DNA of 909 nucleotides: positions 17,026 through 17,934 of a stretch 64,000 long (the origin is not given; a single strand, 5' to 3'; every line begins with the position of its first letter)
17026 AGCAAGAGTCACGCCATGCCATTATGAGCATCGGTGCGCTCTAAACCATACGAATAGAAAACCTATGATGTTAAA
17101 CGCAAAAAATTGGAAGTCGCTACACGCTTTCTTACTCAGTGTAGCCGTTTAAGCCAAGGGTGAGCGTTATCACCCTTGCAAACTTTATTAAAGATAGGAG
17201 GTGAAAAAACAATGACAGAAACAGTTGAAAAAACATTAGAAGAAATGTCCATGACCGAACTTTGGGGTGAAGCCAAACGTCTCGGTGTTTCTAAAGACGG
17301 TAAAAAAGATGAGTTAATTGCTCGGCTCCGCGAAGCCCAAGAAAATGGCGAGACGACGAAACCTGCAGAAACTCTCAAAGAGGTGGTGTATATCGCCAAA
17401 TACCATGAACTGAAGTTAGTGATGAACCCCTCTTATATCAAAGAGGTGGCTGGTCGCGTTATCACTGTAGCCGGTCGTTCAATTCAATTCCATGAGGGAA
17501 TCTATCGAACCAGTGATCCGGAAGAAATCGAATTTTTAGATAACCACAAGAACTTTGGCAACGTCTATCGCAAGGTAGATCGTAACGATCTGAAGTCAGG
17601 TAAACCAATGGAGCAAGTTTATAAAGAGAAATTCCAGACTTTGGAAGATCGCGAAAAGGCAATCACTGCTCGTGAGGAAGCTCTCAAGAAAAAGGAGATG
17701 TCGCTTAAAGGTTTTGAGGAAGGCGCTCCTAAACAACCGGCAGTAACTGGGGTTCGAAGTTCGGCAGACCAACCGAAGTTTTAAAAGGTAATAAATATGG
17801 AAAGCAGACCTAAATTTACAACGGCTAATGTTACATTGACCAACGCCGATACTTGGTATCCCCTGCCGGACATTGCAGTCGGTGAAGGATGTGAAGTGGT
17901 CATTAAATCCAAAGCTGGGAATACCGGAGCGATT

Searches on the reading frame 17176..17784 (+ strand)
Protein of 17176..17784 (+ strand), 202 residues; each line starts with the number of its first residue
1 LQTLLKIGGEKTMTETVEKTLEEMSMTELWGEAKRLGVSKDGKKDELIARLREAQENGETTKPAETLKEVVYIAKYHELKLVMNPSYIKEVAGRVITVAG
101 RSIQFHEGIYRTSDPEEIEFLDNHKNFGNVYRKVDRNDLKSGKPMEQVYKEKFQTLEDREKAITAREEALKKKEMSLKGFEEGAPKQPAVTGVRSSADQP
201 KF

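Call 4: search_protein_families(library=pfam, proteins=[window:17176-17784:+], max_evalue=0.1)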
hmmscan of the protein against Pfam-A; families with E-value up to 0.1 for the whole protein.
window:17176-17784:+ (202 aa): 3 families
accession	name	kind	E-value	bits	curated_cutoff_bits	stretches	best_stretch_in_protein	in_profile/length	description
PF02037.33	SAP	-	1.5e-05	24.9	23.9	1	21-55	2-36/37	SAP domain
PF18953.6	SAP_new25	-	0.0035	17.4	26.3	1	26-64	10-48/51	SAP domain-containing new25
PF07498.18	Rho_N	-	0.0052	17.2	24.9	1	21-57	2-40/43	Rho termination factor, N-terminal domain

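Call 5: search_protein_families(library=phrogs, proteins=[window:17176-17784:+], max_evalue=0.01)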
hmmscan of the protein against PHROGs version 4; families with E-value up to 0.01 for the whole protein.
window:17176-17784:+ (202 aa): 2 families
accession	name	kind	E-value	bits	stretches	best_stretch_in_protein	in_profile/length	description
phrog_34377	-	unknown function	1.8e-06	28.6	1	97-124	34-61/71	-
phrog_2724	-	unknown function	0.00068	21.1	1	13-55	38-82/83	-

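Call 6: search_protein_families(library=ncbifam, proteins=[window:17176-17784:+], max_evalue=0.1)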
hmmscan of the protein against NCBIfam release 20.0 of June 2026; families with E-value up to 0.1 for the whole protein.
window:17176-17784:+ (202 aa): 0 families
